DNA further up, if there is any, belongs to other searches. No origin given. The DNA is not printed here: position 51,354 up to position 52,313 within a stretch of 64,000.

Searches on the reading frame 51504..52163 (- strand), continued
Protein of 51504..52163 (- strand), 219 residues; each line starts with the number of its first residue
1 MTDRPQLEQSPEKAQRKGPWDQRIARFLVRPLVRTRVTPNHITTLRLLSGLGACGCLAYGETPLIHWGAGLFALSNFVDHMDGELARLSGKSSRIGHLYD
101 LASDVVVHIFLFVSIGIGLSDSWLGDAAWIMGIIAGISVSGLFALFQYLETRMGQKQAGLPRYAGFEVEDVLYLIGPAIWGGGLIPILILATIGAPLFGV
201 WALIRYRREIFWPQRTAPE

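Call 16: search_protein_families(library=pfam, proteins=[L035:6201-7868:+, L035:8108-8911:+, L035:9056-9910:+, L035:10647-11405:+, L035:11535-12296:+, L035:12339-13994:+, L035:14385-15545:+, L035:15637-16731:+, L035:4254-5873:-], max_evalue=0.001)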
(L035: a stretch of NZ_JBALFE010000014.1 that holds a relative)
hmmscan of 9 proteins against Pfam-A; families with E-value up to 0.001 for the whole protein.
L035:6201-7868:+ (555 aa): 3 families
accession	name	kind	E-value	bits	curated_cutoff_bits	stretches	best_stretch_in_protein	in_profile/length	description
PF13282.11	DUF4070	-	1.9e-38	132.1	22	1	400-540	1-143/144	Domain of unknown function (DUF4070)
PF04055.27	Radical_SAM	-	3.1e-17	63.7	29.5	1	213-381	2-166/166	Radical SAM superfamily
PF02310.24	B12-binding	-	4.7e-11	43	32.1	1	61-158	4-112/121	B12 binding domain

L035:8108-8911:+ (267 aa): 4 families
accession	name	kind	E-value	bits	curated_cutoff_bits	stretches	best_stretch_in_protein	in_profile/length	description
PF00106.31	adh_short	-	2.1e-46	158.3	26.6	1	10-196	3-189/195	short chain dehydrogenase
PF13561.12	adh_short_C2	-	2.9e-27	96.2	27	1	14-198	1-185/236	Enoyl-(Acyl carrier protein) reductase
PF08659.16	KR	-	3.5e-13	50.3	22.6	1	11-173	4-166/180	KR domain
PF23441.1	SDR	-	9.6e-05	22.3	27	1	11-217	11-222/258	SDR-like rossmann domain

L035:9056-9910:+ (284 aa): 2 families
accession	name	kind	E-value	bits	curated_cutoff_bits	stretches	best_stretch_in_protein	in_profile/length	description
PF00753.33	Lactamase_B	-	3.9e-18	66.5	22.7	1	31-238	5-185/196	Metallo-beta-lactamase superfamily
PF12706.13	Lactamase_B_2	-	6e-06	26.4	27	1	45-211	4-147/200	Beta-lactamase superfamily domain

L035:10647-11405:+ (252 aa): 3 families
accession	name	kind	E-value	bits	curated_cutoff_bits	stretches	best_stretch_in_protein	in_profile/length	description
PF23169.1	HalD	-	2.7e-11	43.8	26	2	31-146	6-126/228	Halogenase D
PF13640.12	2OG-FeII_Oxy_3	-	6.1e-05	24.3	27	1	132-218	5-94/98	2OG-Fe(II) oxygenase superfamily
PF22814.2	WelO5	-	9.7e-05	22.5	27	1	175-217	218-260/277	Carrier-protein-independent halogenase WelO5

L035:11535-12296:+ (253 aa): 3 families
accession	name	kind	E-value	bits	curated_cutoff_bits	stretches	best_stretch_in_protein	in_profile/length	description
PF12804.13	NTP_transf_3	-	2.2e-16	60.9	27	1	5-123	1-109/160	MobA-like NTP transferase domain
PF00483.29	NTP_transferase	-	2.2e-06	27.9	21.2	1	4-122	1-121/245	Nucleotidyl transferase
PF01128.25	IspD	-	8.1e-06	26.2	27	1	4-61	2-57/221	2-C-methyl-D-erythritol 4-phosphate cytidylyltransferase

L035:12339-13994:+ (551 aa): 3 families
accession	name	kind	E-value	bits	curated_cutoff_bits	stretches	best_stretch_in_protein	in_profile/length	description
PF13714.12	PEP_mutase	-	1.9e-59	201.6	31.5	1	24-265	5-239/240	Phosphoenolpyruvate phosphomutase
PF12804.13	NTP_transf_3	-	7.1e-14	52.7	27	1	310-427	1-121/160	MobA-like NTP transferase domain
PF00483.29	NTP_transferase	-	3.7e-06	27.1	21.2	1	310-365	2-59/245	Nucleotidyl transferase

L035:14385-15545:+ (386 aa): 2 families
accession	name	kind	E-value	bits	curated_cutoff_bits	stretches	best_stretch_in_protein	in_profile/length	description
PF02775.26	TPP_enzyme_C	-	1.1e-15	58.2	21.9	1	241-340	25-136/151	Thiamine pyrophosphate enzyme, C-terminal TPP binding domain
PF02776.23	TPP_enzyme_N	-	9.3e-12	45.2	26.8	1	5-115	5-113/119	Thiamine pyrophosphate enzyme, N-terminal TPP binding domain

L035:15637-16731:+ (364 aa): 3 families
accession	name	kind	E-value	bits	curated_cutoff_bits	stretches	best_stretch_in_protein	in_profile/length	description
PF00266.25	Aminotran_5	-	2e-17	63.7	21.5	1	30-286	35-295/371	Aminotransferase class-V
PF01212.27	Beta_elim_lyase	-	1.4e-05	25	27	1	59-170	48-169/288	Beta-eliminating lyase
PF01053.26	Cys_Met_Meta_PP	-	0.00019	20.5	27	1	60-171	69-175/381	Cys/Met metabolism PLP-dependent enzyme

L035:4254-5873:- (539 aa): 4 families
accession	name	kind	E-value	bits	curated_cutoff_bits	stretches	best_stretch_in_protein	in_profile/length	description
PF00005.33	ABC_tran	-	2.9e-30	106.1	25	1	349-484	3-136/137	ABC transporter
PF00664.28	ABC_membrane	-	9.5e-16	58.7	28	1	19-272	9-266/274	ABC transporter transmembrane region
PF02463.25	SMC_N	-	2.7e-08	34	40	1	448-530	128-212/220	RecF/RecN/SMC N terminal domain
PF13304.12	AAA_21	-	2.2e-05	25.1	27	0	448-516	229-299/304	AAA domain, putative AbiEii toxin, Type IV TA system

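Call 17: search_protein_families(library=pfam, proteins=[L063:7283-9238:+, L063:8791-9759:+, L063:10669-11553:+, L063:11253-12584:+, L063:11612-13378:+, L063:12553-13470:+, L063:13498-14922:+, L063:14965-15858:-, L063:15855-17051:-, L063:6443-7114:+], max_evalue=0.001)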
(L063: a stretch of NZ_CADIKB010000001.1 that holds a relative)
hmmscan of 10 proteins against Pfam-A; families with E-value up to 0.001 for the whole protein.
L063:7283-9238:+ (651 aa): 1 family
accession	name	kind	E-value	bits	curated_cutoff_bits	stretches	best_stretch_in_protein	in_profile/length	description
PF05787.19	PhoX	-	4.2e-18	66.2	24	1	201-558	139-450/515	Alkaline phosphatase PhoX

L063:8791-9759:+ (322 aa): 0 families

L063:10669-11553:+ (294 aa): 2 families
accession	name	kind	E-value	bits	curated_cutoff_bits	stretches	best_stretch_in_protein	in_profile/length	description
PF23169.1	HalD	-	1.2e-10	41.6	26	1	62-176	7-126/228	Halogenase D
PF13640.12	2OG-FeII_Oxy_3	-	0.00048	21.5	27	0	162-249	5-95/98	2OG-Fe(II) oxygenase superfamily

L063:11253-12584:+ (443 aa): 1 family
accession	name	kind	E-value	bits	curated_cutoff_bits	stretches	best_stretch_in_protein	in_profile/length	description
PF03706.18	LPG_synthase_TM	-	8.2e-28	98.2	33.4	1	110-413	3-295/302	Lysylphosphatidylglycerol synthase TM region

L063:11612-13378:+ (588 aa): 2 families
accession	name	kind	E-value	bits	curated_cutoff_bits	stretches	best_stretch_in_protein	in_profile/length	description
PF12804.13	NTP_transf_3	-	2.8e-12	47.5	27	1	337-457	1-110/160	MobA-like NTP transferase domain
PF00483.29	NTP_transferase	-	7e-05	22.9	21.2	1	337-453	2-120/245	Nucleotidyl transferase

L063:12553-13470:+ (305 aa): 0 families

L063:13498-14922:+ (474 aa): 3 families
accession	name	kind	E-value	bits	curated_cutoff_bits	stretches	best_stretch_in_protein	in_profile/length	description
PF07690.21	MFS_1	-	8e-54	183.3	33.4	2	22-412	2-346/347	Major Facilitator Superfamily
PF06609.19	TRI12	-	5.6e-08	32.1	23.2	1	21-252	43-291/599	Fungal trichothecene efflux pump (TRI12)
PF05977.19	MFS_3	-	1.8e-05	23.8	27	0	61-177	55-176/524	Transmembrane secretion effector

L063:14965-15858:- (297 aa): 5 families
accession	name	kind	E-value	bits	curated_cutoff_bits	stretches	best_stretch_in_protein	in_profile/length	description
PF00005.33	ABC_tran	-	2.4e-35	122.5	25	1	60-218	1-137/137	ABC transporter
PF13304.12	AAA_21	-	2.3e-09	38.2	27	0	186-250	234-300/304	AAA domain, putative AbiEii toxin, Type IV TA system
PF02463.25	SMC_N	-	2.8e-08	33.9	40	1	186-256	133-205/220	RecF/RecN/SMC N terminal domain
PF13555.12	AAA_29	-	4.7e-05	23.5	27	1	64-91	16-43/61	P-loop containing region of AAA domain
PF13401.12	AAA_22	-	6e-05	23.8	27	1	73-247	8-122/130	AAA domain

L063:15855-17051:- (398 aa): 1 family
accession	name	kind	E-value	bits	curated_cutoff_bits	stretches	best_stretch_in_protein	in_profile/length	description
PF00528.27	BPD_transp_1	-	1.7e-23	83.8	26.4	1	215-392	2-179/184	Binding-protein-dependent transport system inner membrane component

L063:6443-7114:+ (223 aa): 0 families

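Call 28: search_protein_families(library=ncbifam, proteins=[L079:1063-2457:+, L079:2482-3435:+, L079:3561-6566:+, L079:6638-7351:+, L079:7036-9969:+, L079:10782-11783:+, L079:11780-12286:+, L079:13158-14147:+, L063:11253-12584:+, L079:12156-13130:+], max_evalue=0.00001)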
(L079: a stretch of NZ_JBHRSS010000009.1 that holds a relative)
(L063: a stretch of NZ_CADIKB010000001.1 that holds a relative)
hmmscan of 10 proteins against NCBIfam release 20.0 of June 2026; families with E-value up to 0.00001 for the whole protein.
L079:1063-2457:+ (464 aa): 1 family
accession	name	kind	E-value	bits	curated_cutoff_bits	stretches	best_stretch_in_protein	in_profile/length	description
TIGR02231.1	TIGR02231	subfamily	2.5e-07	29.8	112.6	0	327-462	371-519/524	mucoidy inhibitor MuiA family protein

L079:2482-3435:+ (317 aa): 0 families

L079:3561-6566:+ (1001 aa): 11 families
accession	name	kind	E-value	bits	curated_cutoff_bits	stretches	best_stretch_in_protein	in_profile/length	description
TIGR01507.1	hopene_cyclase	equivalog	2.3e-237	789.4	431.1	1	382-999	19-637/640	squalene--hopene cyclase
TIGR01787.1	squalene_cyclas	subfamily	3.1e-181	604.2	322.7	1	384-997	1-622/622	squalene/oxidosqualene cyclases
TIGR03463.1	osq_cycl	subfamily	2.8e-63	214.2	851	1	391-995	3-634/634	2,3-oxidosqualene cyclase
TIGR04277.1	squa_tetra_cyc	equivalog_domain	4.7e-48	164.2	500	2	732-997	348-622/624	tetrahymanol synthase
TIGR01559.1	squal_synth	equivalog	2e-30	106.2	286.75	1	20-325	8-294/337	squalene synthase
TIGR03465.1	HpnD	equivalog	9.6e-22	77.3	278.6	1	144-325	96-264/267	presqualene diphosphate synthase HpnD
NF053823.1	SCO2321_fam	equivalog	8.4e-12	44.7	300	0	772-880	66-163/405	SCO2321 family membrane protein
NF042419.1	Phyto_syn_CrtB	equivalog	3.6e-11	43.2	480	1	150-239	120-202/306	15-cis-phytoene synthase CrtB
TIGR03464.1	HpnC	equivalog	3.8e-11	43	250.45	1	36-305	16-245/267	squalene synthase HpnC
NF045686.1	PhytoSynCyanob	equivalog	3.6e-09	36.1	550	1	154-230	132-214/310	15-cis-phytoene synthase CrtB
NF045921.1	PhytnSynCrtBRhod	equivalog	6.9e-06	25.7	500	0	147-236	109-191/307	15-cis-phytoene synthase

L079:6638-7351:+ (237 aa): 5 families
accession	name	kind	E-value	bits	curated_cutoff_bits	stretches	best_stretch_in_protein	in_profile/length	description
TIGR03468.1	HpnG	hypoth_equivalog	1.7e-48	165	187.1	1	22-225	13-211/212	hopanoid-associated phosphorylase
NF005476.0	PRK07077.1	equivalog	2.7e-29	102.2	215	1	43-224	38-225/243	phosphorylase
NF004079.0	PRK05584.1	equivalog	1.9e-13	50.5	169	1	91-168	120-200/232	5'-methylthioadenosine/adenosylhomocysteine nucleosidase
TIGR03664.1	fut_nucase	equivalog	9.7e-10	38.5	124.7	1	104-165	139-200/228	futalosine hydrolase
TIGR01704.1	MTA_SAH-Nsdase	equivalog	1.3e-08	34.7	73.8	1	125-166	156-197/229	5'-methylthioadenosine/S-adenosylhomocysteine nucleosidase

L079:7036-9969:+ (977 aa): 6 families
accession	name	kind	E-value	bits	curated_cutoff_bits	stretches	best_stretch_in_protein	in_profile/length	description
TIGR03480.1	HpnN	hypoth_equivalog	3.9e-286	951.5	751.85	1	113-975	2-860/862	hopanoid biosynthesis associated RND transporter like protein HpnN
NF052374.1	HopndTporHpnN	equivalog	5.2e-207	689.8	1100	1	111-973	3-856/858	hopanoid transporter HpnN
NF045600.2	BstA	equivalog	1.9e-51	175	1400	1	118-970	10-893/903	sterol transporter cytoplasmic membrane protein BstA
TIGR00921.1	2A067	subfamily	1.2e-39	135.9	351.9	2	354-529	558-732/733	hydrophobe/amphiphile efflux-3 (HAE3) family transporter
TIGR00833.1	actII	subfamily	8e-28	97.2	874.7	1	337-602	135-405/910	MMPL family RND transporter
TIGR00916.1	2A0604s01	subfamily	8.7e-06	25.5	148.6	1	383-520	90-230/231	SecD/SecF family protein translocase subunit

L079:10782-11783:+ (333 aa): 17 families
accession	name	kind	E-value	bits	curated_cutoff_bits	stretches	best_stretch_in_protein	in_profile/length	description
TIGR03466.1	HpnA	hypoth_equivalog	3.1e-144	479.9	367.65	1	1-326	1-326/327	hopanoid-associated sugar epimerase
NF052578.1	StrlDmthSdmBMthl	equivalog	2.7e-71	241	600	1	1-326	1-327/328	sterol demethylase protein SdmB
NF042423.1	oxyalk_red_Shew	equivalog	8.4e-34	117.1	580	1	2-307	10-320/331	2-alkyl-3-oxoalkanoate reductase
NF042422.1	oxyalk_red_OleD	equivalog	2.8e-33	115.7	580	1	1-308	1-314/329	2-alkyl-3-oxoalkanoate reductase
TIGR04180.1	EDH_00030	hypoth_equivalog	9.1e-21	74.2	475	1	4-176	2-181/297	NAD-dependent 4,6-dehydratase LegB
TIGR01746.1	Thioester-redct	subfamily_domain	2.9e-20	72.8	213.35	2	63-172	87-197/371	thioester reductase domain-containing protein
NF041293.1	G6PDh_Azf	equivalog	6.2e-18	65.1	400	1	3-117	5-119/252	NAD-dependent glucose-6-phosphate dehydrogenase Azf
TIGR01179.1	galE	equivalog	8.2e-18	64.3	262.3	1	3-165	2-171/332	UDP-glucose 4-epimerase GalE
NF005539.0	PRK07201.1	equivalog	4.6e-14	52.1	549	1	1-172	1-179/657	SDR family oxidoreductase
NF058621.1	DiazavRedAvaA7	equivalog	6.1e-14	52.4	400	1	1-253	1-255/304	3-diazoavenalumate denitrifying reductase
TIGR01181.1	dTDP_gluc_dehyt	equivalog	8.7e-12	44.7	365.1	1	3-325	2-315/321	dTDP-glucose 4,6-dehydratase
NF004520.0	PRK05865.1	equivalog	9.3e-12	43.6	1509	1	1-211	1-165/854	sugar epimerase family protein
NF007956.0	PRK10675.1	subfamily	1.2e-10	41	394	1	1-172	1-182/338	UDP-glucose 4-epimerase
NF043036.1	ErythonDh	equivalog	5.3e-10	39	325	1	1-118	1-130/321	D-erythronate dehydrogenase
TIGR02197.1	heptose_epim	equivalog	8.9e-09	34.9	274.6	1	4-154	2-151/316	ADP-glyceromanno-heptose 6-epimerase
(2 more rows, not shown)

L079:11780-12286:+ (168 aa): 0 families

L079:13158-14147:+ (329 aa): 2 families
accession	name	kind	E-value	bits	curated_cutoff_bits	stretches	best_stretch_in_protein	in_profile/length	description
TIGR03476.1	HpnL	subfamily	3.8e-105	351.7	195.65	1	1-314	1-318/318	putative membrane protein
TIGR00374.1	TIGR00374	subfamily_domain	1e-08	35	43.2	0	10-163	2-156/323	flippase-like domain-containing protein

L063:11253-12584:+ (443 aa): 4 families
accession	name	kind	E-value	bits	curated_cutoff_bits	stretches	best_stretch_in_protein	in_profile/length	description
TIGR03476.1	HpnL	subfamily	7.7e-106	354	195.65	1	101-427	2-318/318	putative membrane protein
TIGR00374.1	TIGR00374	subfamily_domain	4.7e-10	39.4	43.2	1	187-409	72-295/323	flippase-like domain-containing protein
NF033480.1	bifunc_MprF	equivalog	6.3e-07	28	600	0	175-285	72-183/841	bifunctional lysylphosphatidylglycerol flippase/synthetase MprF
NF053789.1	GlcN_PG_flip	equivalog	2.1e-06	27.3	320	1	198-401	89-293/327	glucosaminyl phosphatidylglycerol flippase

L079:12156-13130:+ (324 aa): 1 family
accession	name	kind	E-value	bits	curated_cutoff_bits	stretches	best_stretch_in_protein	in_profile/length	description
NF042920.1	Lys_halognase_BesD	equivalog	9.9e-08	31.6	450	0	160-216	66-121/229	L-lysine 4-chlorinase BesD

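Call 34: search_solved_structures(query=A1, max_evalue=0.01, show_alignments=1)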
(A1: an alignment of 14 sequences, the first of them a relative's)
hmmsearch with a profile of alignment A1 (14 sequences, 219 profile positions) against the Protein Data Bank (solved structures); distinct sequences matched with E-value up to 0.01: 11.
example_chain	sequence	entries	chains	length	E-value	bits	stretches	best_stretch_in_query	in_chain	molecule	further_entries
6een_C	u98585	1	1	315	5.2e-11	45.4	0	25-56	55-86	Designer Pentatricopeptide Protein dPPR10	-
4o6m_A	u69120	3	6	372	1.7e-10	43.8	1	22-125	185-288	AF2299, a CDP-alcohol phosphotransferase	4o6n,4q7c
4mnd_A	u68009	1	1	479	1.5e-06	30.9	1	35-116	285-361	CTP L-myo-inositol-1-phosphate cytidylyltransferase/CDP-L-myo-inositol myo-inositolphospho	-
8gyw_B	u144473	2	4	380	1.5e-05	27.6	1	26-119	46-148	Choline/ethanolaminephosphotransferase 1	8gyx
8ero_A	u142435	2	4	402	0.00012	24.6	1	34-117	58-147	Cholinephosphotransferase 1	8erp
6h53_A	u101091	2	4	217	0.00042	22.9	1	22-113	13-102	CDP-diacylglycerol--inositol 3-phosphatidyltransferase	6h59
6h5a_A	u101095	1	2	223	0.00045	22.8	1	22-113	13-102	CDP-diacylglycerol--inositol 3-phosphatidyltransferase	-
6wm5_A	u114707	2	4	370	0.00085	21.9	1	23-125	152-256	AfCTD-Phosphatidylinositol-phosphate synthase (PIPS) fusion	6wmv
9uet_A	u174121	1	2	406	0.0026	20.3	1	36-122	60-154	Cholinephosphotransferase 1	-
7pow_A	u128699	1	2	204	0.0053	19.3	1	57-106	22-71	CDP-diacylglycerol--serine O-phosphatidyltransferase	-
7b1k_A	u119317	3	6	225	0.0058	19.1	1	56-106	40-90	CDP-diacylglycerol--serine O-phosphatidyltransferase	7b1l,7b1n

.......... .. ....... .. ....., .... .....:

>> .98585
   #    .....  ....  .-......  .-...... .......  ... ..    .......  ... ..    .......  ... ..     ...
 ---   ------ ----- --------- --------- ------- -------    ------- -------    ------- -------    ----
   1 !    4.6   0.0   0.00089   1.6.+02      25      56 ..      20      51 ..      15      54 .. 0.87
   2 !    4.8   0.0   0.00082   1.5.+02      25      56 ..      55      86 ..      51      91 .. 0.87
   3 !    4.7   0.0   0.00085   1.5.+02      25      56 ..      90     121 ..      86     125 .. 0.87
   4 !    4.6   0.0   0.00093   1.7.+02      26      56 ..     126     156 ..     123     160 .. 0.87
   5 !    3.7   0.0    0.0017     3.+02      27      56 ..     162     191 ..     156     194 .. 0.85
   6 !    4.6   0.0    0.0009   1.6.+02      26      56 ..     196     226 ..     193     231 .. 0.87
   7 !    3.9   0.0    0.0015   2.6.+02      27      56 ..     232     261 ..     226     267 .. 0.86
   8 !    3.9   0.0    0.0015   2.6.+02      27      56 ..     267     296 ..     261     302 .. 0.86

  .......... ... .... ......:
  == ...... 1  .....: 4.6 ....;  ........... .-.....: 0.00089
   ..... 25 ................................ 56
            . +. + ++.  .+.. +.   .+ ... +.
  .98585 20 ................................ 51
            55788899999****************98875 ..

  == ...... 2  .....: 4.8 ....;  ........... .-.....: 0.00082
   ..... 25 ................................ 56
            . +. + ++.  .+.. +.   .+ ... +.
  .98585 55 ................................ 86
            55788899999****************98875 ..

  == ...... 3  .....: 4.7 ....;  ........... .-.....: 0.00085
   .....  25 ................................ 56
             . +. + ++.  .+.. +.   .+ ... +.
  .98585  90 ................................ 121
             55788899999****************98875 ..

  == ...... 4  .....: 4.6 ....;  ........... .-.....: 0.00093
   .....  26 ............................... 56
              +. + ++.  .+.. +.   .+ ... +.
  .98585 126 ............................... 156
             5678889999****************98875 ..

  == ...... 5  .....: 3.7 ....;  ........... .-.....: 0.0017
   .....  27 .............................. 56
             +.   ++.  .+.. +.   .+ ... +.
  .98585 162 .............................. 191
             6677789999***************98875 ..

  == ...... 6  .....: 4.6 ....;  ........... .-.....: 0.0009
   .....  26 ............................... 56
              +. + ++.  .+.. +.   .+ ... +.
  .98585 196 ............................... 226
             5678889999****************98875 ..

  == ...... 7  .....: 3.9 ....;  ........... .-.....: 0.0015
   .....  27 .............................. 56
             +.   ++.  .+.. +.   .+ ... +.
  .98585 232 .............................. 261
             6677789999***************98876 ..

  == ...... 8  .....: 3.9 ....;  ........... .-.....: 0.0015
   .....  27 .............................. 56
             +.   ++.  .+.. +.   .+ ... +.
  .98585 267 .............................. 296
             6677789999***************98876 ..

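Call 39: search_protein_families(library=pfam, proteins=[L014:3137-5500:-, L014:5743-7230:+, L014:7339-9117:+, L014:7267-8439:-, L014:11748-12716:+, L014:11613-12740:-, L014:13366-14295:+, L014:13898-15271:+, L014:16599-17846:-, L014:18019-19863:-], max_evalue=0.00001)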
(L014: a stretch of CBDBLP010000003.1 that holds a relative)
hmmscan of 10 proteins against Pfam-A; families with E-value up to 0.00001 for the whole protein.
L014:3137-5500:- (787 aa): 1 family
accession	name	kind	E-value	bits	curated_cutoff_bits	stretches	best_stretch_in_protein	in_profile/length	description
PF02538.19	Hydantoinase_B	-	3.8e-179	596.9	26.8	1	226-757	1-519/519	Hydantoinase B/oxoprolinase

L014:5743-7230:+ (495 aa): 1 family
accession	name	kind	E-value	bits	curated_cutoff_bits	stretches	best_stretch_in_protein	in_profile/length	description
PF01435.24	Peptidase_M48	-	1.7e-35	123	20.3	1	74-260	2-183/186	Peptidase family M48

L014:7339-9117:+ (592 aa): 0 families

L014:7267-8439:- (390 aa): 1 family
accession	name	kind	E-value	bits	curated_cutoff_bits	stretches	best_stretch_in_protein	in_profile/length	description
PF00296.26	Bac_luciferase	-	1.7e-44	152.9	27.9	1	24-343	1-309/314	Luciferase-like monooxygenase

L014:11748-12716:+ (322 aa): 1 family
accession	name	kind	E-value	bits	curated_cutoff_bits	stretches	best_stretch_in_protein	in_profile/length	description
PF00296.26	Bac_luciferase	-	3.9e-46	158.3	27.9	1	14-249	20-224/314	Luciferase-like monooxygenase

L014:11613-12740:- (375 aa): 0 families

L014:13366-14295:+ (309 aa): 2 families
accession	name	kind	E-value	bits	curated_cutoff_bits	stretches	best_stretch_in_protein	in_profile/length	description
PF00551.24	Formyl_trans_N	-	1.3e-42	146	26.1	1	3-177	8-181/181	Formyl transferase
PF02911.23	Formyl_trans_C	-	8.8e-22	77.6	21.1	1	200-295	1-99/100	Formyl transferase, C-terminal domain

L014:13898-15271:+ (457 aa): 0 families

L014:16599-17846:- (415 aa): 7 families
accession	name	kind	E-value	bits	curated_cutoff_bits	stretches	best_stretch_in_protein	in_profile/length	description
PF07992.20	Pyr_redox_2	-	4.8e-56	190.8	26.1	1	1-280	1-280/291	Pyridine nucleotide-disulphide oxidoreductase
PF00070.33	Pyr_redox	-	1.8e-13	51.2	22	1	143-223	1-79/82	Pyridine nucleotide-disulphide oxidoreductase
PF13454.12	NAD_binding_9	-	6.4e-09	36.4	21.8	0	4-39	1-36/155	FAD-NAD(P)-binding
PF13450.12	NAD_binding_8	-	1.3e-07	32.2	21.9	0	5-32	1-26/68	NAD(P)-binding Rossmann-like domain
PF05834.18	Lycopene_cycl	-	6.7e-07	29.2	23.4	0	188-260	93-160/380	Lycopene cyclase protein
PF13738.12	Pyr_redox_3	-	1.3e-06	28.3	30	0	99-275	126-305/305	Pyridine nucleotide-disulphide oxidoreductase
PF03486.20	HI0933_like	-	5.7e-06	26.4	50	0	3-31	3-29/244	HI0933-like protein Rossmann domain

L014:18019-19863:- (614 aa): 2 families
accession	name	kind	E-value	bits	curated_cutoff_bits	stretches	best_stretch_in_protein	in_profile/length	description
PF01314.23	AFOR_C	-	1.1e-135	453.1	27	1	219-614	2-385/385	Aldehyde ferredoxin oxidoreductase, domains 2 & 3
PF02730.20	AFOR_N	-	6.1e-78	261.6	29.8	1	6-205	2-199/199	Aldehyde ferredoxin oxidoreductase, N-terminal domain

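Call 59: find_related_loci(query=window:51504-52163:-, collection=metagenome_contigs, flank=10000)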
Query window:51504-52163:- (219 aa) in metagenome_contigs; peptide patterns used: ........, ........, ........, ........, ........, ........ (x = any residue, [..] = any of these).
72 stretches matched a pattern; 18 encode a relative of the query (tblastn E <= 1e-3); 18 distinct loci.
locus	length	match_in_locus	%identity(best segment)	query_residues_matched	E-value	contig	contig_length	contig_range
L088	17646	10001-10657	95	1-219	3e-137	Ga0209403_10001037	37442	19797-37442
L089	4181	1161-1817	93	1-219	2e-139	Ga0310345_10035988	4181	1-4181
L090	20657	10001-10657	88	1-219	5e-131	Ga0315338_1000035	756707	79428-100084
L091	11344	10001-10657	85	1-219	3e-123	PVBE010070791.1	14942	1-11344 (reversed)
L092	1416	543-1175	84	1-211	2e-126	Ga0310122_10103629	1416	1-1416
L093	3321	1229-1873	79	1-219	3e-118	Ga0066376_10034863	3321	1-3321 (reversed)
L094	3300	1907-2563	77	1-219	1e-117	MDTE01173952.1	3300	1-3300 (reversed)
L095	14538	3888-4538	79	1-217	2e-107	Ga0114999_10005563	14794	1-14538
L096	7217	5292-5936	81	1-211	4e-107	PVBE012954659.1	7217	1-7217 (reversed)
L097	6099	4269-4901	81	1-211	5e-106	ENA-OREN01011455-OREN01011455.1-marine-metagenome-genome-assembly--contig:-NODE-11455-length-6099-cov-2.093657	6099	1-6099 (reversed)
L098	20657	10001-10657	95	1-219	4e-137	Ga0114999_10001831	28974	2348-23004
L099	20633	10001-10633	63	1-211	5e-90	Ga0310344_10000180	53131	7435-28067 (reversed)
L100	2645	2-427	85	70-211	2e-79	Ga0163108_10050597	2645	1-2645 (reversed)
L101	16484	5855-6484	55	10-219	9e-70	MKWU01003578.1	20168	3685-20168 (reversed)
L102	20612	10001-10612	58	8-211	3e-65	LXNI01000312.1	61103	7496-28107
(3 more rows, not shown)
